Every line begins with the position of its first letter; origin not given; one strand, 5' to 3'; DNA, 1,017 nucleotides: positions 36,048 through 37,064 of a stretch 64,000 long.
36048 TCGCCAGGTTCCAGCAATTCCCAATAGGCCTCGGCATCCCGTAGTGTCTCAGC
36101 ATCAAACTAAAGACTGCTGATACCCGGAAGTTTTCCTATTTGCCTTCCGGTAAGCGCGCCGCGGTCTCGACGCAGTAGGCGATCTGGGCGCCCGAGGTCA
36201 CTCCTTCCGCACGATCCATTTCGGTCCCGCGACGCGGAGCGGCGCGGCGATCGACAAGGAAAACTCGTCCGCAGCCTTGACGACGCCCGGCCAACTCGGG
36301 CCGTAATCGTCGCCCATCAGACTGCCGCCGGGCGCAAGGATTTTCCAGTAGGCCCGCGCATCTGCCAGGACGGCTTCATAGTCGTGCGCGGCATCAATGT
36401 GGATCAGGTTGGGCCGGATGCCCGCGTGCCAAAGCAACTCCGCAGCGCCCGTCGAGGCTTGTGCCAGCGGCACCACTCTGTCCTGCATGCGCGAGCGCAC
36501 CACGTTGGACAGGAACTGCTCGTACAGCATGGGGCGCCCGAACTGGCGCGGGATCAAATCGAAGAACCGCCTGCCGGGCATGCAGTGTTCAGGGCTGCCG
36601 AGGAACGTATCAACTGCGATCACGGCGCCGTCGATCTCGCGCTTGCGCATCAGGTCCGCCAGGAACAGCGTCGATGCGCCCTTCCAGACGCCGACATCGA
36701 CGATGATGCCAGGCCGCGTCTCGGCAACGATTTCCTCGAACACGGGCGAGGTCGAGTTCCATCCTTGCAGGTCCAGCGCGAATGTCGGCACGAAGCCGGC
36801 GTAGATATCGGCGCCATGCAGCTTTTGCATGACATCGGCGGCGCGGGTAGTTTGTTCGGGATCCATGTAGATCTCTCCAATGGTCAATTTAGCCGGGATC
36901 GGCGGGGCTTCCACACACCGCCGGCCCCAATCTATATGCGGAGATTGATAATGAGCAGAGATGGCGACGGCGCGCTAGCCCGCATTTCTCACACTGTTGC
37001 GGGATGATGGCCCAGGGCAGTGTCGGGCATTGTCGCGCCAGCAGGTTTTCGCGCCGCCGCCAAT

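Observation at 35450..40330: Accessory patch between oxc and lpxA: ISL3 remnant, two methyltransferases, MITEs and a low-GC FkbM gene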

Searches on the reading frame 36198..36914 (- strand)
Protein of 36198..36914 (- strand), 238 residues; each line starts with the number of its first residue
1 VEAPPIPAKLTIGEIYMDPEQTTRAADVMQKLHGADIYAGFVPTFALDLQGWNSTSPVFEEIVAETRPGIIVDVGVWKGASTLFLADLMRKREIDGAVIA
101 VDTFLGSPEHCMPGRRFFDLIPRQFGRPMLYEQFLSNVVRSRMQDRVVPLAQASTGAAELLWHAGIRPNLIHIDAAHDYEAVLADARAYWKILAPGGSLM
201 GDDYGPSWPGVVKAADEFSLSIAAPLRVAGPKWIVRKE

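Call 3: search_protein_families(library=pfam, proteins=[window:36198-36914:-], max_evalue=0.01)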
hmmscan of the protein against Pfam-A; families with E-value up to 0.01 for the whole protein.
window:36198-36914:- (238 aa): 3 families
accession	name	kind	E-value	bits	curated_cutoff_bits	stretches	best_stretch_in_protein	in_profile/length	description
PF13578.12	Methyltransf_24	-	1.4e-16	61.7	26.3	1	72-204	1-105/105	Methyltransferase domain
PF05711.17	TylF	-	4e-07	30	23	1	56-109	80-134/264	Macrocin-O-methyltransferase (TylF)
PF04989.18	RMNT_CmcI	-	5.2e-07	30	23.2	1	59-103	24-68/206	Rhamnosyl O-methyltransferase/CmcI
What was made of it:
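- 36198..36866 (-): Intact class I SAM methyltransferase (Methyltransf_24; TylF/CmcI/NovP-like), 222 aa, with a GGAGAG ribosome-binding site 7 nt upstream of the ATG. Homology to the L084 cluster continues 110 bp downstream, to 36088. PF13578 61.7 bits (call 3).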

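Call 4: search_protein_families(library=ncbifam, proteins=[window:36198-36914:-], max_evalue=0.01)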
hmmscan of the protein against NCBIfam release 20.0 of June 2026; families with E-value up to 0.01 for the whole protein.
window:36198-36914:- (238 aa): 1 family
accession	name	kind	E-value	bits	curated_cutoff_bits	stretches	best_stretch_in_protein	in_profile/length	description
NF045824.1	RhmsylMtase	equivalog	1.5e-05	24.5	400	1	46-103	37-96/226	rhamnosyl O-methyltransferase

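Call 18: find_homologous_proteins(query=window:36198-36914:-)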
Query window:36198-36914:- (238 aa): 335 proteins with E <= 0.001 among 1225 candidates; the best 120 are listed.
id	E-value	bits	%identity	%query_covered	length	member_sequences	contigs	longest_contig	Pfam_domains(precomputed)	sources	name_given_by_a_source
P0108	1.1e-145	501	100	93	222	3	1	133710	PF05711.18,PF04989.19,PF13578.13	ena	-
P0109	1.1e-104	367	79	88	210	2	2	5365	PF05711.18,PF04989.19,PF13578.13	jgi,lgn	jgi:hypothetical protein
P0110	8.9e-94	332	66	91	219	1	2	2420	PF13578.13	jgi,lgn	jgi:hypothetical protein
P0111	9.2e-93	328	70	89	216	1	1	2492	PF05711.18,PF04989.19,PF13578.13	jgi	jgi:hypothetical protein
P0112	3.0e-86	307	61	89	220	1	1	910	PF04989.19,PF13578.13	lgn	-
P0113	4.3e-86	306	62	91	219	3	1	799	PF05711.18,PF04989.19,PF13578.13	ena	-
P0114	1.4e-85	305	63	89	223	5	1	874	PF05711.18,PF04989.19,PF13578.13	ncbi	-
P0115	1.5e-85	305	61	91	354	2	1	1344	PF05686.19,PF05711.18,PF04989.19,PF13578.13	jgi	jgi:hypothetical protein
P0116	5.2e-85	303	62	89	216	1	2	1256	PF05711.18,PF13578.13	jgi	-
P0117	8.6e-85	302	66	90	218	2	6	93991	PF05711.18,PF04989.19,PF13578.13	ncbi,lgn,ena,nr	nr:class I SAM-dependent methyltransferase [uncultured Rhodopila sp.]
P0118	3.3e-84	300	62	89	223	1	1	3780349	PF04989.19,PF13578.13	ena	-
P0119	1.1e-83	298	61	89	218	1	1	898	PF05711.18,PF04989.19,PF13578.13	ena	-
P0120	5.9e-83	296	58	97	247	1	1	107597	PF05711.18,PF04989.19,PF13578.13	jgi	jgi:hypothetical protein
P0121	8.8e-83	296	62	88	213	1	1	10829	PF05711.18,PF04989.19,PF13578.13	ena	-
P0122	3.1e-82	294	62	90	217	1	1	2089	PF04989.19,PF13578.13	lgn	-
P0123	4.6e-82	293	61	89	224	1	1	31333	PF05711.18,PF04989.19,PF13578.13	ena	-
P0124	6.4e-82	293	62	92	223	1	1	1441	PF05711.18,PF04989.19,PF13578.13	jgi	jgi:SAM-dependent methyltransferase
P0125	7.2e-82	293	63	89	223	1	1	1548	PF05711.18,PF04989.19,PF13578.13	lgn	-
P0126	7.3e-82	293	63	89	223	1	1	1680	PF05711.18,PF04989.19,PF13578.13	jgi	jgi:SAM-dependent methyltransferase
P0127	8.6e-82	292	62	92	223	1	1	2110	PF05711.18,PF04989.19,PF13578.13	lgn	-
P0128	8.8e-82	292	62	92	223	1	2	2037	PF05711.18,PF04989.19,PF13578.13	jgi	jgi:predicted O-methyltransferase YrrM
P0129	9.4e-82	292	60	91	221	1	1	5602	PF05711.18,PF04989.19,PF13578.13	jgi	-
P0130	1.1e-81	292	60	89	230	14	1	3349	PF05711.18,PF04989.19,PF13578.13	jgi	jgi:hypothetical protein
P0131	1.3e-81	292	63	91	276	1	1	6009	PF05711.18,PF04989.19,PF13578.13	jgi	jgi:predicted O-methyltransferase YrrM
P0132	1.5e-81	291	61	89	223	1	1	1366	PF05711.18,PF04989.19,PF13578.13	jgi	jgi:hypothetical protein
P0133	1.5e-81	291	61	89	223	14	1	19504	PF04989.19,PF13578.13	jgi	jgi:SAM-dependent methyltransferase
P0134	1.9e-81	291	60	89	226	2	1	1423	PF04989.19,PF13578.13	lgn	-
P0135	2.5e-81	291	63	89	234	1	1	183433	PF05711.18,PF04989.19,PF13578.13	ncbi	-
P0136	2.5e-81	291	60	89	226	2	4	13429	PF05711.18,PF04989.19,PF13578.13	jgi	jgi:hypothetical protein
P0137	3.3e-81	290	63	89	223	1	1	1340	PF05711.18,PF04989.19,PF13578.13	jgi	jgi:predicted O-methyltransferase YrrM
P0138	3.8e-81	290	61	89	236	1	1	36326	PF05711.18,PF04989.19,PF13578.13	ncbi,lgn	-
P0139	4.8e-81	290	62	89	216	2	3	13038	PF05711.18,PF13578.13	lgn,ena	-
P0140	4.9e-81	290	63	89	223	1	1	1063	PF05711.18,PF04989.19,PF13578.13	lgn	-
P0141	5.2e-81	290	60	87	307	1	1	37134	PF05711.18,PF04989.19,PF13578.13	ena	-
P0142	8.5e-81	289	61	92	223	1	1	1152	PF05711.18,PF04989.19,PF13578.13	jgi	jgi:predicted O-methyltransferase YrrM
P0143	1.1e-80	289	61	88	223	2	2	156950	PF05711.18,PF04989.19,PF13578.13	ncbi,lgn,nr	ncbi:MAG TPA: class I SAM-dependent methyltransferase [Acetobacteraceae bacterium]|nr:class I SAM-de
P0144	1.4e-80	288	60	89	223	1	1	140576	PF05711.18,PF04989.19,PF13578.13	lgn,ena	-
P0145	1.6e-80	288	61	92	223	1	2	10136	PF05711.18,PF04989.19,PF13578.13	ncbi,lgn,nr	ncbi:MAG: hypothetical protein QOG73_4304 [Acetobacteraceae bacterium]|nr:hypothetical protein [Acet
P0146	1.6e-80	288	61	92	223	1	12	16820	PF05711.18,PF04989.19,PF13578.13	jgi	jgi:hypothetical protein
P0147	1.6e-80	288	59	89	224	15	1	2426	PF05711.18,PF04989.19,PF13578.13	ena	-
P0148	2.2e-80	288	61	92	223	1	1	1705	PF05711.18,PF04989.19,PF13578.13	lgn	-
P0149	2.2e-80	288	59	89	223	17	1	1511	PF04989.19,PF13578.13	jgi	jgi:predicted O-methyltransferase YrrM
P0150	2.5e-80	288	60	89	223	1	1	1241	PF05711.18,PF04989.19,PF13578.13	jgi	jgi:SAM-dependent methyltransferase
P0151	5.7e-80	286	58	90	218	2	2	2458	PF05711.18,PF04989.19,PF13578.13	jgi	jgi:hypothetical protein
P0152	8.4e-80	286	60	89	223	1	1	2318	PF05711.18,PF04989.19,PF13578.13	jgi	jgi:hypothetical protein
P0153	9.1e-80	286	61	88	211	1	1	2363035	PF05711.18,PF04989.19,PF13578.13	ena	-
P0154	9.9e-80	286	60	89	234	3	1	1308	PF05711.18,PF04989.19,PF13578.13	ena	-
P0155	1.2e-79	285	59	89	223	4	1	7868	PF05711.18,PF04989.19,PF13578.13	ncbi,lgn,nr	ncbi:MAG TPA: class I SAM-dependent methyltransferase [Acetobacteraceae bacterium]|nr:class I SAM-de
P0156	2.2e-79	284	60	88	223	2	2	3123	PF05711.18,PF04989.19,PF13578.13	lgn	-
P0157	2.4e-79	284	60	89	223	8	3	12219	PF04989.19,PF13578.13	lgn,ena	-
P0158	3.2e-79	284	57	93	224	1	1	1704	PF05711.18,PF04989.19,PF13578.13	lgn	-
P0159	3.5e-79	284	60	88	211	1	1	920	PF04989.19,PF13578.13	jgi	jgi:hypothetical protein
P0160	4.8e-79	283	60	91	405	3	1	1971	PF05686.19,PF05711.18,PF04989.19,PF13578.13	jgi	jgi:hypothetical protein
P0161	4.8e-79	283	61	88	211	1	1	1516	PF05711.18,PF04989.19,PF13578.13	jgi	jgi:predicted O-methyltransferase YrrM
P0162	5.8e-79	283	60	88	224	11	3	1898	PF05711.18,PF04989.19,PF13578.13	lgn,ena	-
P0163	5.8e-79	283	61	89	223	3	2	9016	PF05711.18,PF04989.19,PF13578.13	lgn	-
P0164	7.1e-79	283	60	89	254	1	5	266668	PF05711.18,PF04989.19,PF13578.13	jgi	jgi:cephalosporin hydroxylase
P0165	8.1e-79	283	59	89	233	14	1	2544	PF05711.18,PF04989.19,PF13578.13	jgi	jgi:SAM-dependent methyltransferase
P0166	1.2e-78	282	59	89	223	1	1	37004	PF05711.18,PF04989.19,PF13578.13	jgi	jgi:SAM-dependent methyltransferase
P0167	1.3e-78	282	61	89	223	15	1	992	PF04989.19,PF13578.13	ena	-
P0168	1.3e-78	282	58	89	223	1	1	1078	PF04989.19,PF13578.13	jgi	jgi:hypothetical protein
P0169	1.5e-78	282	59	89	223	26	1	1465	PF05711.18,PF04989.19,PF13578.13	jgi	jgi:predicted O-methyltransferase YrrM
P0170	2.4e-78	281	58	89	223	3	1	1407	PF05711.18,PF04989.19,PF13578.13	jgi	jgi:hypothetical protein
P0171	2.5e-78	281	58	89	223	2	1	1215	PF05711.18,PF04989.19,PF13578.13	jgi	jgi:SAM-dependent methyltransferase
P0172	3.1e-78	281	61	89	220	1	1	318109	PF04989.19,PF13578.13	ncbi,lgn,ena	-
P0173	3.3e-78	281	59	89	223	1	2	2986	PF05711.18,PF04989.19,PF13578.13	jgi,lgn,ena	-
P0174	3.6e-78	280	59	91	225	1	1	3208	PF05711.18,PF13578.13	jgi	jgi:hypothetical protein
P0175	4.2e-78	280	57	89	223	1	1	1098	PF04989.19,PF13578.13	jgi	jgi:Methyltransferase domain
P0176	5.6e-78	280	59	88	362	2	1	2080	PF05711.18,PF04989.19,PF13578.13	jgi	jgi:hypothetical protein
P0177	6.2e-78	280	60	88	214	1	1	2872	PF05711.18,PF04989.19,PF13578.13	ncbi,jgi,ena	jgi:hypothetical protein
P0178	7.7e-78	279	57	93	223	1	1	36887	PF05711.18,PF04989.19,PF13578.13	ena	-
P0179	8.0e-78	279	58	93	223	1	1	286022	PF05711.18,PF04989.19,PF13578.13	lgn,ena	-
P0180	8.4e-78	279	57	93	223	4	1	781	PF05711.18,PF04989.19,PF13578.13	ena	-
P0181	8.6e-78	279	59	91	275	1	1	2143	PF05711.18,PF13578.13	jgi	jgi:cephalosporin hydroxylase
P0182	9.3e-78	279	58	89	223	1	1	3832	PF04989.19,PF13578.13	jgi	jgi:predicted O-methyltransferase YrrM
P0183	1.4e-77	279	59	88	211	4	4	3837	PF04989.19,PF13578.13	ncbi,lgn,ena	-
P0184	1.5e-77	278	57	92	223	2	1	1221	PF05711.18,PF04989.19,PF13578.13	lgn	-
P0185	1.7e-77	278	58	89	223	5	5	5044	PF05711.18,PF04989.19,PF13578.13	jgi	jgi:predicted O-methyltransferase YrrM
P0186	1.7e-77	278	60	88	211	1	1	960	PF05711.18,PF04989.19,PF13578.13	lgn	-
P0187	1.8e-77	278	59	89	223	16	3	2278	PF04989.19,PF13578.13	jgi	jgi:predicted O-methyltransferase YrrM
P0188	1.8e-77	278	58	89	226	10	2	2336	PF05711.18,PF04989.19,PF13578.13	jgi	jgi:Methyltransferase domain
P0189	3.1e-77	277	59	88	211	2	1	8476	PF05711.18,PF04989.19,PF13578.13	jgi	jgi:SAM-dependent methyltransferase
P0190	3.1e-77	277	59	89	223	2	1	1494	PF05711.18,PF04989.19,PF13578.13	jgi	jgi:SAM-dependent methyltransferase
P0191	3.5e-77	277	58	89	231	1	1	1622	PF04989.19,PF13578.13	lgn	-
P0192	4.0e-77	277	59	89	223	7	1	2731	PF05711.18,PF04989.19,PF13578.13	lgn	-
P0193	4.2e-77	277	60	89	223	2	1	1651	PF05711.18,PF04989.19,PF13578.13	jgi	jgi:SAM-dependent methyltransferase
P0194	4.3e-77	277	60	88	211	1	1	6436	PF05711.18,PF04989.19,PF13578.13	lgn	-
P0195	4.4e-77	277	59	89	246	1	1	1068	PF05711.18,PF04989.19,PF13578.13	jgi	jgi:hypothetical protein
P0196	7.1e-77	276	57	89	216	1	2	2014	PF05711.18,PF04989.19,PF13578.13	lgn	-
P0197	7.5e-77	276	58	89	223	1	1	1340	PF04989.19,PF13578.13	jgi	jgi:predicted O-methyltransferase YrrM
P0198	9.9e-77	276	61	88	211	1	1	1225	PF05711.18,PF04989.19,PF13578.13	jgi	jgi:SAM-dependent methyltransferase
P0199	1.2e-76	275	58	92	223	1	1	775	PF04989.19,PF13578.13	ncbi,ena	-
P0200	1.3e-76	275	59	89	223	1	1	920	PF05711.18,PF04989.19,PF13578.13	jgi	jgi:SAM-dependent methyltransferase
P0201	2.5e-76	274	56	89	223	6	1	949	PF05711.18,PF04989.19,PF13578.13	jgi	jgi:SAM-dependent methyltransferase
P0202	3.4e-76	274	59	89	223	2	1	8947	PF05711.18,PF04989.19,PF13578.13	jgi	jgi:predicted O-methyltransferase YrrM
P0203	5.4e-76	273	58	89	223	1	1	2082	PF05711.18,PF04989.19,PF13578.13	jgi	jgi:cephalosporin hydroxylase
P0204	5.7e-76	273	57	89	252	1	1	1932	PF04989.19,PF13578.13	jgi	jgi:hypothetical protein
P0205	6.7e-76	273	57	92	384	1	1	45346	PF05711.18,PF04989.19,PF13578.13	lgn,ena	-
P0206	1.1e-75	272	63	81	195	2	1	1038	PF05711.18,PF04989.19,PF13578.13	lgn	-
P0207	1.1e-75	272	57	93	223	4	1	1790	PF05711.18,PF04989.19,PF13578.13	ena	-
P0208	1.4e-75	272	58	89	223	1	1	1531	PF05711.18,PF04989.19,PF13578.13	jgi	jgi:hypothetical protein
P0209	2.6e-75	271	58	88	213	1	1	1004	PF04989.19,PF13578.13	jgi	jgi:hypothetical protein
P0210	3.1e-75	271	58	91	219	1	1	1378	PF05711.18,PF04989.19,PF13578.13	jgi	jgi:hypothetical protein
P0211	5.1e-75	270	57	88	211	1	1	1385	PF05711.18,PF04989.19,PF13578.13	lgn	-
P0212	5.5e-75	270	56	93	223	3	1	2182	PF05711.18,PF04989.19,PF13578.13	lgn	-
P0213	5.5e-75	270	57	88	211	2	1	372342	PF05711.18,PF04989.19,PF13578.13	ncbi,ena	-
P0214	5.6e-75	270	56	89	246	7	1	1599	PF04989.19,PF13578.13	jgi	jgi:hypothetical protein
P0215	6.2e-75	270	58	88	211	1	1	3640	PF04989.19,PF13578.13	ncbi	-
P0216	6.7e-75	270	59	88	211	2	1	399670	PF05711.18,PF04989.19,PF13578.13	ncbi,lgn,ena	-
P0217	8.6e-75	269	58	88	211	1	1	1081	PF05711.18,PF04989.19,PF13578.13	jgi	jgi:predicted O-methyltransferase YrrM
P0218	1.0e-74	269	57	88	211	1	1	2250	PF04989.19,PF13578.13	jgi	jgi:predicted O-methyltransferase YrrM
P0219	1.3e-74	269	57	89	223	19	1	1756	PF05711.18,PF04989.19,PF13578.13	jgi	-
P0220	1.5e-74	269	58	88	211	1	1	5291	PF05711.18,PF04989.19,PF13578.13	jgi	jgi:hypothetical protein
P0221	1.7e-74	268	56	90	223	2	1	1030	PF05711.18,PF04989.19,PF13578.13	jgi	jgi:predicted O-methyltransferase YrrM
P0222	2.2e-74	268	58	88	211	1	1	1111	PF05711.18,PF04989.19,PF13578.13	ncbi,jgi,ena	jgi:SAM-dependent methyltransferase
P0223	2.7e-74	268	58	89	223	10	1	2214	PF05711.18,PF04989.19,PF13578.13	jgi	jgi:predicted O-methyltransferase YrrM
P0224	3.2e-74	267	54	91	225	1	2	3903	PF05711.18,PF04989.19,PF13578.13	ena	-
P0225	4.8e-74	267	57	88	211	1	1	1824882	PF05711.18,PF04989.19,PF13578.13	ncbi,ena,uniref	ncbi:class I SAM-dependent methyltransferase [Rhodopila sp.]|uniref:class I SAM-dependent methyltran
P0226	7.2e-74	266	53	91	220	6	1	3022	PF05711.18,PF04989.19,PF13578.13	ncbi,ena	-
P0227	2.8e-73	264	56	89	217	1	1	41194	PF13578.13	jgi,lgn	jgi:predicted O-methyltransferase YrrM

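Call 20: find_encoding_contigs(protein=P0108, flank=10000, max_places=6)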
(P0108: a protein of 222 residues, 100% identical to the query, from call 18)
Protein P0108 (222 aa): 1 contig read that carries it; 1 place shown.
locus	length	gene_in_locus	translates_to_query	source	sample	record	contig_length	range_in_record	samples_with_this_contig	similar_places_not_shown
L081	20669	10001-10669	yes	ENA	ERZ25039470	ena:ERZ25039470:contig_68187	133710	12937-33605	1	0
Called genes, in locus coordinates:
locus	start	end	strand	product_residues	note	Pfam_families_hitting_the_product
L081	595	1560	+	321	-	PF07244:POTRA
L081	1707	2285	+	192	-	PF01103:Omp85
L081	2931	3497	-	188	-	-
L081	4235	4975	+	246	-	PF00132:Hexapep, PF14602:Hexapep_2 (faint), PF24894:Hexapep_GlmU (faint), PF25084:LbH_EIF2B (faint), PF25087:GMPPB_C (faint), PF00132:Hexapep (weak)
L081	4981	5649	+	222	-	PF22817:ApeP-like (weak), PF07977:FabA, PF22818:ApeI-like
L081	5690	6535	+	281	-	PF25084:LbH_EIF2B (faint), PF25087:GMPPB_C (weak), PF00132:Hexapep, PF13720:Acetyltransf_11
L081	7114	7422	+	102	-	PF03992:ABM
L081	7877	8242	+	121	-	-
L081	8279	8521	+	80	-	-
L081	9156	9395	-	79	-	-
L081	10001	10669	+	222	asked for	PF05711:TylF (faint), PF04989:RMNT_CmcI (faint), PF13578:Methyltransf_24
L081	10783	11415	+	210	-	-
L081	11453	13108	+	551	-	PF02776:TPP_enzyme_N, PF00205:TPP_enzyme_M, PF02775:TPP_enzyme_C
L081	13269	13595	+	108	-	PF03992:ABM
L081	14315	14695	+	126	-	-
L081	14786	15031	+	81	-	PF01145:Band_7 (weak)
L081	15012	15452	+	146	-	PF01145:Band_7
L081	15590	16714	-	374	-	-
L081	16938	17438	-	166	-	PF01804:Penicil_amidase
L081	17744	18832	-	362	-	PF01804:Penicil_amidase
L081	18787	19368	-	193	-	-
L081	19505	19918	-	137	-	PF18480:DUF5615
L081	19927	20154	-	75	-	PF04255:DUF433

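Call 27: find_encoding_contigs(protein=P0109, flank=6000, max_places=4)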
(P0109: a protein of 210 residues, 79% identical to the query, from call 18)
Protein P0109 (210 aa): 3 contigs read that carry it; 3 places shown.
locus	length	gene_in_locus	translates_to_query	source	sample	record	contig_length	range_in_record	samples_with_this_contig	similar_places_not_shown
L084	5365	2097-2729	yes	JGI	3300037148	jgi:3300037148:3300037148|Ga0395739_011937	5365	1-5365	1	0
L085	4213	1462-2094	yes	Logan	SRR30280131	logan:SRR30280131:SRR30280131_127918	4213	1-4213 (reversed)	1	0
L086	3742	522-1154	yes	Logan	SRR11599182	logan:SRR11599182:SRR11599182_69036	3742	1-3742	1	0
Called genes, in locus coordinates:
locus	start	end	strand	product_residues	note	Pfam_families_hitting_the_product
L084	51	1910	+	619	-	PF13229:Beta_helix (weak)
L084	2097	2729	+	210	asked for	PF05711:TylF (faint), PF04989:RMNT_CmcI (faint), PF13578:Methyltransf_24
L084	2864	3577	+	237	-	-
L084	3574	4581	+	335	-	PF05686:Glyco_transf_90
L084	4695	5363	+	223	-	?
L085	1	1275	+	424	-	?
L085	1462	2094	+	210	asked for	PF05711:TylF (faint), PF04989:RMNT_CmcI (faint), PF13578:Methyltransf_24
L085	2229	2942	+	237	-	-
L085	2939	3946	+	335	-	PF05686:Glyco_transf_90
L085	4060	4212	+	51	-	?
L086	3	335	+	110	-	?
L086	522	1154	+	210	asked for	PF05711:TylF (faint), PF04989:RMNT_CmcI (faint), PF13578:Methyltransf_24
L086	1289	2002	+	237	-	-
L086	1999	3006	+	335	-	PF05686:Glyco_transf_90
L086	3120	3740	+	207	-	?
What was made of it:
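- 36198..36866 (-): It is 79% identical to P0109 (calls 18, 27).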

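Call 52: search_solved_structures(query=window:36198-36866:-, max_evalue=0.01)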
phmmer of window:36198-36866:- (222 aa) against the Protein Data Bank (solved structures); distinct sequences matched with E-value up to 0.01: 7.
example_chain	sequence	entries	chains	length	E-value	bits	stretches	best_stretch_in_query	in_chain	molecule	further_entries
5i10_A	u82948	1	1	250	2.4e-05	27.3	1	35-209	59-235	Probable O-methyltransferase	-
4cdz_A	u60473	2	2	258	2.6e-05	27.1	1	35-209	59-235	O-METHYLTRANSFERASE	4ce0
6g7d_A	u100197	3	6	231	0.00037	23.4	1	42-190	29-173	Methyltransferase domain protein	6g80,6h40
2wk1_A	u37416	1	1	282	0.0015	21.4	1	42-94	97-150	NOVP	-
4x7y_B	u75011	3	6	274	0.0047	19.8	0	8-93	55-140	Mycinamicin III 3''-O-methyltransferase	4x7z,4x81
2br3_A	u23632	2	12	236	0.0048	19.7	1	38-90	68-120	CEPHALOSPORIN HYDROXYLASE CMCI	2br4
2bm8_A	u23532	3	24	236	0.0048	19.7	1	38-90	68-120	CEPHALOSPORIN HYDROXYLASE CMCI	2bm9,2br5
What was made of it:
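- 36198..36866 (-): The nearest solved structures are sugar O-methyltransferases, E=2e-5 (call 52).
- Closest known: TylF/NovP/MycF/CmcI-type. Same: The nearest solved structures are O-methyltransferases, including the sugar O-methyltransferases NovP and MycF (calls 3, 52).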
